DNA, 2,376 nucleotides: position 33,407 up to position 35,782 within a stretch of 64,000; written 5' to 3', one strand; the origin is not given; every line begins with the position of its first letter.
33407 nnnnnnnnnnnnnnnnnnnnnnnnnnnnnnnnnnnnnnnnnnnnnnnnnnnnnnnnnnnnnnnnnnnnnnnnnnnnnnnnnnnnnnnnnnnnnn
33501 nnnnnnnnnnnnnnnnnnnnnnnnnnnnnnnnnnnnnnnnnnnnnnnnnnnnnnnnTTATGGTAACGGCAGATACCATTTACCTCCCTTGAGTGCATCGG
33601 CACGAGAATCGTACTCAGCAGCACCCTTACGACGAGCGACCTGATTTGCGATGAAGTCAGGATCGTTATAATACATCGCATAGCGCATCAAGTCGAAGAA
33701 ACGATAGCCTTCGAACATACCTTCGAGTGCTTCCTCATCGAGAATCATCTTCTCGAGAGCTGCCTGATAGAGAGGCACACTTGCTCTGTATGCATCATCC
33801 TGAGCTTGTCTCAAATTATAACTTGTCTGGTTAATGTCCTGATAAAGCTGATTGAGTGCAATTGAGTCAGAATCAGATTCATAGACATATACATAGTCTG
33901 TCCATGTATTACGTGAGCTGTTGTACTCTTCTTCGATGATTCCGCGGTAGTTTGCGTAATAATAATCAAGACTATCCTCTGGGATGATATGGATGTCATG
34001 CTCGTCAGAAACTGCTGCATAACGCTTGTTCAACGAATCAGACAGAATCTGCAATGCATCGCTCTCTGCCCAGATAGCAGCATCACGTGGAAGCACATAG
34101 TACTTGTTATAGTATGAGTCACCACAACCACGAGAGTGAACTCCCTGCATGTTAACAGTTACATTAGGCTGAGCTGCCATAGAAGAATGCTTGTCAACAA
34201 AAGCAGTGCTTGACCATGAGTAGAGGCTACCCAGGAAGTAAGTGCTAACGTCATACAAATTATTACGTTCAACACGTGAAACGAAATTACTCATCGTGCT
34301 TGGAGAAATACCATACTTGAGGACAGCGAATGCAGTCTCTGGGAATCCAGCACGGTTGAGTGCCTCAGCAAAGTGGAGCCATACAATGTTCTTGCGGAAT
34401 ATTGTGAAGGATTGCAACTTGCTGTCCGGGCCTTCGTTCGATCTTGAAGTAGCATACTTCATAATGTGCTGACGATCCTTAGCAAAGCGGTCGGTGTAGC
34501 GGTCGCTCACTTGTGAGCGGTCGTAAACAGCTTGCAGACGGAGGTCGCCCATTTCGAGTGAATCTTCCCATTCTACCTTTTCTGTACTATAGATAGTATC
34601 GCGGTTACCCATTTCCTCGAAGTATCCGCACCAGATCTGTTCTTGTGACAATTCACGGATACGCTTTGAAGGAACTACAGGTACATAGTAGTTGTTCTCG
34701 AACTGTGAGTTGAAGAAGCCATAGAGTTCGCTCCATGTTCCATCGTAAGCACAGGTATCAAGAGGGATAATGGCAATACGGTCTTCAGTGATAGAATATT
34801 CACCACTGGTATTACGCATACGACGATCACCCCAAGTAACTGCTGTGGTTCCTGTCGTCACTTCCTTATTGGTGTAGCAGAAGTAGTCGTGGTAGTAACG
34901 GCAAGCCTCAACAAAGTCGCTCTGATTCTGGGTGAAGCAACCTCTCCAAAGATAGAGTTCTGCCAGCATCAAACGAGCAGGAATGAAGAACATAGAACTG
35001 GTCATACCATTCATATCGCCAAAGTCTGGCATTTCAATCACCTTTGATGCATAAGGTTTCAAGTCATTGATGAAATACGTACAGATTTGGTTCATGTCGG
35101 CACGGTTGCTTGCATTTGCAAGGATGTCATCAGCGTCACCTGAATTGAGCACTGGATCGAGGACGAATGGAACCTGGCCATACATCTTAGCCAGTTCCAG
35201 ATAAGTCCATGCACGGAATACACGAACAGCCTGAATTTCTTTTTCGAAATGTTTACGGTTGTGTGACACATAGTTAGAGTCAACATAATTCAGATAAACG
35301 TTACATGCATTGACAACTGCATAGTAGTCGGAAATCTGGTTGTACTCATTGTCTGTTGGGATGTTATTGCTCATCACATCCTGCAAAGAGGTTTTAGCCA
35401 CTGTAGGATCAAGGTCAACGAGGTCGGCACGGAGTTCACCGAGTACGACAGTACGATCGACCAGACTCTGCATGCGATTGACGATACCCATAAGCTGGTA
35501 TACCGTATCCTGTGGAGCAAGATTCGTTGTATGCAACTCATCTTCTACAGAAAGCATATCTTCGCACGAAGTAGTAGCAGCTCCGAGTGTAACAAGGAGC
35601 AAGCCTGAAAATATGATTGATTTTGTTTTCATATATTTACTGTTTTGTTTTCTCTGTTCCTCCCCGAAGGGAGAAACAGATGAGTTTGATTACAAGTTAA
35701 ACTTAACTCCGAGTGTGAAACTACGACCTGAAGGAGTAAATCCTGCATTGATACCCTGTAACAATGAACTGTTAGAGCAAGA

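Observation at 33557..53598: Eight-gene SusC/SusD operon built around fasciclin (FAS1) lipoproteins and a CotH-like protein, with no CAZyme and no regulator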

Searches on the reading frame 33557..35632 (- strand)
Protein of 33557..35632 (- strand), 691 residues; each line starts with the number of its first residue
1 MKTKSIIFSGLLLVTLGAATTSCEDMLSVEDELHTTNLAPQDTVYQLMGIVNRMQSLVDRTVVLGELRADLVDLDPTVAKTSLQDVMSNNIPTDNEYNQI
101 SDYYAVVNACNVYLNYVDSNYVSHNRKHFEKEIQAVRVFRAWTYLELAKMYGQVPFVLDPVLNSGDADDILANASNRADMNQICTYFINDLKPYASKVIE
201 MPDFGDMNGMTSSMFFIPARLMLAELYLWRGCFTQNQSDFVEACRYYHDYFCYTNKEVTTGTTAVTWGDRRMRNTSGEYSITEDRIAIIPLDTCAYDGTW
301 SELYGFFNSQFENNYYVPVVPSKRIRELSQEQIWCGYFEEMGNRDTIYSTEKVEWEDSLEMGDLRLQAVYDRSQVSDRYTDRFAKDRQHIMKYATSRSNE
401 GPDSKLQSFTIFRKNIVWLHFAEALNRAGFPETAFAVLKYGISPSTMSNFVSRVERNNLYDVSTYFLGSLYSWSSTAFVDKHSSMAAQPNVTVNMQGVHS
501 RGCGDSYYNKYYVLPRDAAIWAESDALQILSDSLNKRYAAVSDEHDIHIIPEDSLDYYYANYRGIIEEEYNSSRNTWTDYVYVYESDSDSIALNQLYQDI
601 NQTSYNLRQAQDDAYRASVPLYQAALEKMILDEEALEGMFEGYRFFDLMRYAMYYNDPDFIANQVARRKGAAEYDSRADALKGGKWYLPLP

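Call 3: search_protein_families(library=pfam, proteins=[window:33557-35632:-], max_evalue=0.01)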
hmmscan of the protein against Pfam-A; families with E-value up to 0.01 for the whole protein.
window:33557-35632:- (691 aa): 2 families
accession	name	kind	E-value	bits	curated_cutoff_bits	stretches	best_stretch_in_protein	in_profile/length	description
PF07980.17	SusD_RagB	-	6.1e-08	33.1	23.1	1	614-666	201-243/297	SusD family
PF14322.12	SusD-like_3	-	3.4e-06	27.9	27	1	89-192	66-159/191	Starch-binding associating with outer membrane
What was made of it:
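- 33557..35632 (-): g8: SusD-type lipoprotein 2 (691 aa). Pfam SusD_RagB 6.1e-08 and SusD-like_3 (call 3).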

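Call 6: search_protein_families(library=ncbifam, proteins=[window:33557-35632:-], max_evalue=0.01)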
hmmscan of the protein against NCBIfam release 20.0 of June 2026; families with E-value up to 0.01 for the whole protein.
window:33557-35632:- (691 aa): 0 families

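Call 35: find_related_loci(query=A2, collection=metagenome_contigs, flank=10000)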
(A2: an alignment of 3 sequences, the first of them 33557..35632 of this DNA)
Query A2 (691 aa) in metagenome_contigs; peptide patterns used: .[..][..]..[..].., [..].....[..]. (x = any residue, [..] = any of these).
558 stretches matched a pattern; 330 encode a relative of the query (tblastn E <= 1e-3); the best 80 are kept; 80 distinct loci.
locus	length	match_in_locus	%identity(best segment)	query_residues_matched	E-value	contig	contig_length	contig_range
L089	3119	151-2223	91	1-691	0e+0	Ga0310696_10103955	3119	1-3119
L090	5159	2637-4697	87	1-687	0e+0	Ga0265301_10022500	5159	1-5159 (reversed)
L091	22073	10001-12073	84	1-691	0e+0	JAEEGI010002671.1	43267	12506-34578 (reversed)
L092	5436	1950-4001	75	1-687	0e+0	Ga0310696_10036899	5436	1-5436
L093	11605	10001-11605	90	1-535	0e+0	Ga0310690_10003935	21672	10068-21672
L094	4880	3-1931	76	44-691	0e+0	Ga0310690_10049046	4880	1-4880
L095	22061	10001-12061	76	1-691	0e+0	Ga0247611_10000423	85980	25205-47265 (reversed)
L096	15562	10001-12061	77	1-691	0e+0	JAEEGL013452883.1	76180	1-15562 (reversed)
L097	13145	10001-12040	40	1-690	1e-153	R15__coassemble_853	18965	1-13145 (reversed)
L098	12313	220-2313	39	1-691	2e-130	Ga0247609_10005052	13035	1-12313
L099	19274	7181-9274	39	1-691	6e-130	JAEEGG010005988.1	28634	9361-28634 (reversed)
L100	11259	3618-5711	39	1-691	3e-128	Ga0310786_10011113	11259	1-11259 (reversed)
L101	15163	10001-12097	37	4-690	4e-128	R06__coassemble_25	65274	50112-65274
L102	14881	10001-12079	38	1-691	9e-124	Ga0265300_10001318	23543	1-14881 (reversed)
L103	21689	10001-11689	37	4-690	1e-109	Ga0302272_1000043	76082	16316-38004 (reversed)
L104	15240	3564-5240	39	1-690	2e-107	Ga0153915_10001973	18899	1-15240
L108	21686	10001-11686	37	7-688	2e-96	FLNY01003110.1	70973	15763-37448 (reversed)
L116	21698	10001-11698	37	2-691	4e-93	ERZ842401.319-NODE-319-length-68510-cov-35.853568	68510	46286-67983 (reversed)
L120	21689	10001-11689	35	7-691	2e-92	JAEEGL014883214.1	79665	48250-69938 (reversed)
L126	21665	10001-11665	34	11-691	9e-92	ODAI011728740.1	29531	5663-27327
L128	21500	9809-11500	35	4-691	2e-91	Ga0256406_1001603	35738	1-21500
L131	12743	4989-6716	37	1-691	4e-91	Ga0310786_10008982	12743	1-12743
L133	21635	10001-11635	34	21-691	2e-90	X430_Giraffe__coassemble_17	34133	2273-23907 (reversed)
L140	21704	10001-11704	35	2-691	6e-90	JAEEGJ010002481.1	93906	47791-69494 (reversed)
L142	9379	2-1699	37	8-691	7e-90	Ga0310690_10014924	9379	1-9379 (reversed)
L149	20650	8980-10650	36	1-689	1e-89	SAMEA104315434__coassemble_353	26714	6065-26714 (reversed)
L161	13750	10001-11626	38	21-687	2e-88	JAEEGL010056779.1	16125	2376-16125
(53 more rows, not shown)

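Call 38: search_protein_families(library=pfam, proteins=[L116:12158-16060:+, L116:16192-20031:+, L116:20212-21698:+, L120:11749-15477:+, L120:15560-18676:+, L099:9338-12397:+, L131:7012-8856:+, L131:8995-10803:+, L131:10804-11925:+], max_evalue=0.0001)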
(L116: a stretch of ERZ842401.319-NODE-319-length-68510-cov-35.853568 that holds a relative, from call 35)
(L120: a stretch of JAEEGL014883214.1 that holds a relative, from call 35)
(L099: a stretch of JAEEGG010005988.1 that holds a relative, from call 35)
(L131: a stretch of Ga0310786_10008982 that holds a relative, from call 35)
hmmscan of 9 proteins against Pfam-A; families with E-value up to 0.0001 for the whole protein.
L116:12158-16060:+ (1300 aa): 7 families
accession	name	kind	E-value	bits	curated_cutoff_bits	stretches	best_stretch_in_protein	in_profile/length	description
PF07494.17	Reg_prop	-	3.1e-30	100.8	20.4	0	76-97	2-23/24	Two component regulator propeller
PF00072.30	Response_reg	-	4.5e-25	88.4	30.2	1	1049-1159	1-110/111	Response regulator receiver domain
PF02518.31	HATPase_c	-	1.3e-24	87.2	26.4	1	901-1013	2-110/111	Histidine kinase-, DNA gyrase B-, and HSP90-like ATPase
PF12833.13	HTH_18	-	6.3e-24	84.5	33.6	1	1218-1295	2-79/80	Helix-turn-helix domain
PF00165.29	HTH_AraC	-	1.1e-14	54.5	26.6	1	1260-1293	8-40/42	Bacterial regulatory helix-turn-helix proteins, AraC family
PF00512.31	HisKA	-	1.8e-11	44.4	26.9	1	788-853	2-65/66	His Kinase A (phospho-acceptor) domain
PF08450.18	SGL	-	3.3e-10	40.4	26.3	0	100-184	24-106/246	SMP-30/Gluconolactonase/LRE-like region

L116:16192-20031:+ (1279 aa): 0 families

L116:20212-21698:+ (495 aa): 0 families

L120:11749-15477:+ (1242 aa): 0 families

L120:15560-18676:+ (1038 aa): 3 families
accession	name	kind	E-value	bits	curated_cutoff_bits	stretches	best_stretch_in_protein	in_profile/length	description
PF08306.17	Glyco_hydro_98M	-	2.3e-52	178.7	23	1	22-339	5-325/326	Glycosyl hydrolase family 98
PF18998.6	Flg_new_2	-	6.4e-13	48.9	23.6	1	753-821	3-71/73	Divergent InlB B-repeat domain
PF08307.16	Glyco_hydro_98C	-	4.6e-11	43.1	25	1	344-528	1-174/270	Glycosyl hydrolase family 98 C-terminal domain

L099:9338-12397:+ (1019 aa): 1 family
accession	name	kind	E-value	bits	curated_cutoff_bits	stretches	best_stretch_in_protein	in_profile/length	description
PF01326.24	PPDK_N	-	1.8e-43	149.5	27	1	461-839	3-315/328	Pyruvate phosphate dikinase, AMP/ATP-binding domain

L131:7012-8856:+ (614 aa): 3 families
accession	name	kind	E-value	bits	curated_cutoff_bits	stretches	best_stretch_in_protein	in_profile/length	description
PF08757.17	CotH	-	7.6e-28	98.4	23.8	1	214-541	2-309/322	CotH kinase protein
PF13287.12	Fn3_assoc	-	5.3e-13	49.3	23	1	37-93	1-59/59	Fn3 associated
PF13290.12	CHB_HEX_C_1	-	6.2e-13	48.9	22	1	28-80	4-56/67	Chitobiase/beta-hexosaminidase C-terminal domain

L131:8995-10803:+ (602 aa): 2 families
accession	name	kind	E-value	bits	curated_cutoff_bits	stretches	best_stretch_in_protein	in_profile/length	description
PF00501.34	AMP-binding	-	1.9e-64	218.3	29.9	1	13-430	3-384/384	AMP-binding enzyme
PF23562.2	AMP-binding_C_3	-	8.9e-09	36.2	20.8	1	468-601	3-121/124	AMP-binding enzyme C-terminal domain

L131:10804-11925:+ (373 aa): 2 families
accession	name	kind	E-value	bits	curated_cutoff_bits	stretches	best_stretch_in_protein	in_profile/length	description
PF03462.23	PCRF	-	6.1e-52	176.7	24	1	30-215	5-194/194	PCRF domain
PF00472.26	RF-1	-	2.5e-31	108.5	35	1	224-340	2-116/116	RF-1 domain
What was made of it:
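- CotH recurs downstream of the core in L131 (Pfam, call 38); a similar-sized gene sits at the same place in L142 but was not scanned.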

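Call 61: search_solved_structures(query=L116:16192-20031:+, max_evalue=0.1)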
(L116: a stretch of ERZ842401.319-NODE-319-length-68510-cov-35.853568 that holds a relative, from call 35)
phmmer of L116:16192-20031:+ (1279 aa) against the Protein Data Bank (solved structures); distinct sequences matched with E-value up to 0.1: 0.

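Call 64: search_protein_families(library=pfam, proteins=[L126:16199-17596:+, L126:17598-18563:+, L126:18600-19919:+, L126:20154-21665:+, L133:11760-13250:+, L133:13704-15116:+, L133:19343-21635:+, L108:11692-13602:+, L108:13813-15153:+, L108:16928-19585:+], max_evalue=0.0001)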
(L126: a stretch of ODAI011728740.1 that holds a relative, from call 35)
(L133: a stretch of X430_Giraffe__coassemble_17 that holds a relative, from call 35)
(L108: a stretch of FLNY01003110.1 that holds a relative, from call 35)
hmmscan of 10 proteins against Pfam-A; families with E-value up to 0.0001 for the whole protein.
L126:16199-17596:+ (465 aa): 2 families
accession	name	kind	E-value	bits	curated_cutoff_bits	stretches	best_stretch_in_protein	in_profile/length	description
PF13347.12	MFS_2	-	2.1e-91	307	27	3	15-179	1-163/427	MFS/sugar transport protein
PF07690.21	MFS_1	-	1.1e-16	61.2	33.4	1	285-438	118-257/347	Major Facilitator Superfamily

L126:17598-18563:+ (321 aa): 1 family
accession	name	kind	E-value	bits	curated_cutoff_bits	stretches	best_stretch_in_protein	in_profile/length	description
PF04616.20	Glyco_hydro_43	-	1.2e-25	90.8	32.2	1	72-314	56-287/288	Glycosyl hydrolases family 43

L126:18600-19919:+ (439 aa): 1 family
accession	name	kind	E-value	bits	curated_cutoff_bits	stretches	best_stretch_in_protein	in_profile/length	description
PF01261.30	AP_endonuc_2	-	9.2e-09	35.8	31.1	1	156-280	54-168/249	Xylose isomerase-like TIM barrel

L126:20154-21665:+ (504 aa): 0 families

L133:11760-13250:+ (496 aa): 3 families
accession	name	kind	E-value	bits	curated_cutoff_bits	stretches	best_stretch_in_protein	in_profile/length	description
PF02057.21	Glyco_hydro_59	-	3.9e-07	30.1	27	1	148-314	112-257/294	Glycosyl hydrolase family 59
PF14587.12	Glyco_hydr_30_2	-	2.6e-06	27.5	27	1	90-218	97-227/364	O-Glycosyl hydrolase family 30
PF02055.22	Glyco_hydro_30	-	2e-05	24.2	23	1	96-255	80-244/348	Glycosyl hydrolase family 30 TIM-barrel domain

L133:13704-15116:+ (470 aa): 1 family
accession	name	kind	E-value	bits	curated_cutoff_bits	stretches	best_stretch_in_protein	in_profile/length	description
PF00150.24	Cellulase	-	1.2e-11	45.1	23.5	1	141-316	67-238/272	Cellulase (glycosyl hydrolase family 5)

L133:19343-21635:+ (764 aa): 0 families

L108:11692-13602:+ (636 aa): 1 family
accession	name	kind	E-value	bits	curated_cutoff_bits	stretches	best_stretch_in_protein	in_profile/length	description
PF03629.24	SASA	-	1.8e-16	60.9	24.8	2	425-494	119-184/226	Carbohydrate esterase, sialic acid-specific acetylesterase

L108:13813-15153:+ (446 aa): 1 family
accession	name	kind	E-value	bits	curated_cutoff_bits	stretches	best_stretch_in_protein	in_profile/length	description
PF00291.31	PALP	-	5.9e-46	157.6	35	1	78-415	5-295/295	Pyridoxal-phosphate dependent enzyme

L108:16928-19585:+ (885 aa): 2 families
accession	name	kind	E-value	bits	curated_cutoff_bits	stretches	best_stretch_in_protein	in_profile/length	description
PF15979.11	Glyco_hydro_115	-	3.3e-141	471.1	27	1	229-564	2-334/335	Glycosyl hydrolase family 115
PF17829.7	GH115_C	-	1.1e-32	113.6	24.1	1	709-876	1-168/172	Glycosyl hydrolase family 115 C-terminal domain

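Call 65: search_protein_families(library=pfam, proteins=[L103:11927-13441:+, L103:13482-14969:+, L103:15390-17711:-, L103:18539-20746:-, L149:12491-14404:+, L149:14723-16810:-, L140:11731-13572:+, L140:13580-16474:-, L140:16491-18482:-, L104:5278-9483:+], max_evalue=0.0001)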
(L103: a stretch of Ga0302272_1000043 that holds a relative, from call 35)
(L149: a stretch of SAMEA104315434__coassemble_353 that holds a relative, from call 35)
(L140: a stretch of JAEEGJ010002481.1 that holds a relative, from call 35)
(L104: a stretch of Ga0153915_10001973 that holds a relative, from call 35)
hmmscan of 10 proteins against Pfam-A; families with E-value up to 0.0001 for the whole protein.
L103:11927-13441:+ (504 aa): 2 families
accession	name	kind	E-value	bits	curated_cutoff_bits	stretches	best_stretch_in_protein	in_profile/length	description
PF14587.12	Glyco_hydr_30_2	-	8.2e-07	29.1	27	1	91-205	96-215/364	O-Glycosyl hydrolase family 30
PF02055.22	Glyco_hydro_30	-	9.3e-05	22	23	0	100-244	85-238/348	Glycosyl hydrolase family 30 TIM-barrel domain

L103:13482-14969:+ (495 aa): 5 families
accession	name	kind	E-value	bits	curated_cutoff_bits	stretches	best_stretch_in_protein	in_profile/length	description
PF07992.20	Pyr_redox_2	-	1.4e-42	146.6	26.1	1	51-370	2-291/291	Pyridine nucleotide-disulphide oxidoreductase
PF00070.33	Pyr_redox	-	4.5e-15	56.4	22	1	203-286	1-69/82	Pyridine nucleotide-disulphide oxidoreductase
PF22366.1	NDH2_C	-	3.7e-10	40.3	27.7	1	395-448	3-57/62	NDH2 C-terminal domain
PF01494.25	FAD_binding_3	-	1.9e-06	27.8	22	0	51-82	3-34/349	FAD binding domain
PF13450.12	NAD_binding_8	-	6.8e-05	23.5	21.9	0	54-82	1-29/68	NAD(P)-binding Rossmann-like domain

L103:15390-17711:- (773 aa): 2 families
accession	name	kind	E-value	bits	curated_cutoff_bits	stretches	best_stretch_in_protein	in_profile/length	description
PF16153.10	DUF4861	-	3.1e-92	309.9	22.3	1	396-770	1-380/380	Domain of unknown function (DUF4861)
PF07470.19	Glyco_hydro_88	-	7.1e-83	278.9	26.6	1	39-379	8-351/352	Glycosyl Hydrolase Family 88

L103:18539-20746:- (735 aa): 5 families
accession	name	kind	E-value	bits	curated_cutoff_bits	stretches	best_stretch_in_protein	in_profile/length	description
PF00930.27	DPPIV_N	-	5.5e-85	285.6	22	1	95-446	1-354/354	Dipeptidyl peptidase IV (DPP IV) N-terminal region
PF00326.27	Peptidase_S9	-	3.9e-53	180.5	22.6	1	541-732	9-208/213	Prolyl oligopeptidase family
PF02129.25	Peptidase_S15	-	8.3e-10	39.2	23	1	528-646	46-144/262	X-Pro dipeptidyl-peptidase (S15 family)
PF07676.18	PD40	-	8.9e-08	32.3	20.9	0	138-155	11-28/38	WD40-like Beta Propeller Repeat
PF01738.24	DLH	-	2.4e-06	27.7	21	1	541-712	36-187/217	Dienelactone hydrolase family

L149:12491-14404:+ (637 aa): 1 family
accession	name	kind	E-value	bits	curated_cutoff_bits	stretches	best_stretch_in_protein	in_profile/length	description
PF03629.24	SASA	-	1.8e-15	57.6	24.8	1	409-492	102-184/226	Carbohydrate esterase, sialic acid-specific acetylesterase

L149:14723-16810:- (695 aa): 2 families
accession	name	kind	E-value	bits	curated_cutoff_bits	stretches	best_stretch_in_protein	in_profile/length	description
PF04616.20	Glyco_hydro_43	-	8.7e-45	153.7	32.2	1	33-241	1-224/288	Glycosyl hydrolases family 43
PF17851.8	GH43_C2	-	1.6e-35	123.1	22.7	1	360-547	1-203/203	Beta xylosidase C-terminal Concanavalin A-like domain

L140:11731-13572:+ (613 aa): 2 families
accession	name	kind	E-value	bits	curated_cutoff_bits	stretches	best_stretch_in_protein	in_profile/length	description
PF13472.12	Lipase_GDSL_2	-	4.5e-22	79.8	32.9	1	197-383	2-177/178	GDSL-like Lipase/Acylhydrolase family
PF00657.28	Lipase_GDSL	-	1.9e-17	64.6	23.6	1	194-386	1-205/208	GDSL-like Lipase/Acylhydrolase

L140:13580-16474:- (964 aa): 1 family
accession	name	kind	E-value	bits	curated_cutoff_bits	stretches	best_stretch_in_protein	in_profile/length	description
PF01835.25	MG2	-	1.7e-05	25.5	32.8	0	56-137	1-80/96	MG2 domain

L140:16491-18482:- (663 aa): 3 families
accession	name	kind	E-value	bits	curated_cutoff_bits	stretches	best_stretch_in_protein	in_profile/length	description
PF10566.15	Glyco_hydro_97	-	7.7e-66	222.7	32.5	1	315-570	9-275/275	Glycoside hydrolase 97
PF14508.12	GH97_N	-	1.6e-47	162.3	25.3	1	28-303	2-229/229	Glycosyl-hydrolase 97 N-terminal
PF14509.12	GH97_C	-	2e-15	57.2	25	1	572-660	1-94/97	Glycosyl-hydrolase 97 C-terminal, oligomerisation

L104:5278-9483:+ (1401 aa): 4 families
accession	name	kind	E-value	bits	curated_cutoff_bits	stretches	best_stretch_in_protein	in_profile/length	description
PF01055.32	Glyco_hydro_31_2nd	-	1.4e-83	281.4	23.5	1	549-865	2-327/328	Glycosyl hydrolases family 31 TIM-barrel domain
PF21365.3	Glyco_hydro_31_3rd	-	8.6e-28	97.1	24.4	1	875-960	2-87/87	Glycosyl hydrolase family 31 C-terminal domain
PF17137.9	DUF5110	-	5.6e-22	78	27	1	976-1043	2-70/71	Domain of unknown function (DUF5110)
PF13802.12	Gal_mutarotas_2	-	2e-12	48.2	27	1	347-504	2-183/184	Glycosyl hydrolase 31 N-terminal galactose mutarotase-like domain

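Call 82: search_protein_families(library=pfam, proteins=[L116:16192-20031:+, L120:11749-15477:+, L128:16117-20127:+], max_evalue=1)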
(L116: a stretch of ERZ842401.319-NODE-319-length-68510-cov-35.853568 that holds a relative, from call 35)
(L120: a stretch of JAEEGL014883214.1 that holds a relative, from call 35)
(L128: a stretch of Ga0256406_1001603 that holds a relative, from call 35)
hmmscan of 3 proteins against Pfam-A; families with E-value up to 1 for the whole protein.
L116:16192-20031:+ (1279 aa): 4 families
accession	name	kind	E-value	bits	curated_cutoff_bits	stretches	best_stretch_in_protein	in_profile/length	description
PF07495.19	Y_Y_Y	-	0.021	15.1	26.6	1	1110-1136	27-53/65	Y_Y_Y domain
PF22352.2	K319L-like_PKD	-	0.033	14.6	27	0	733-761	46-74/84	K319L-like, PKD domain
PF19294.4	DACZ_N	-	0.059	13.5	24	1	976-1018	61-103/125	Diadenylate cyclase, N-terminal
PF07445.17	PriC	-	0.076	13.3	23.3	1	867-931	46-109/174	Primosomal replication protein priC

L120:11749-15477:+ (1242 aa): 1 family
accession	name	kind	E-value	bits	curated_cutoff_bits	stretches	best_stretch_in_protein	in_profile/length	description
PF02734.22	Dak2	-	0.4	11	27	1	781-858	54-129/174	DAK2 domain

L128:16117-20127:+ (1336 aa): 1 family
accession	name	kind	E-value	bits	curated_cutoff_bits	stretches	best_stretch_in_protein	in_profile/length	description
PF00168.36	C2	-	0.26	12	22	1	884-948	7-66/104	C2 domain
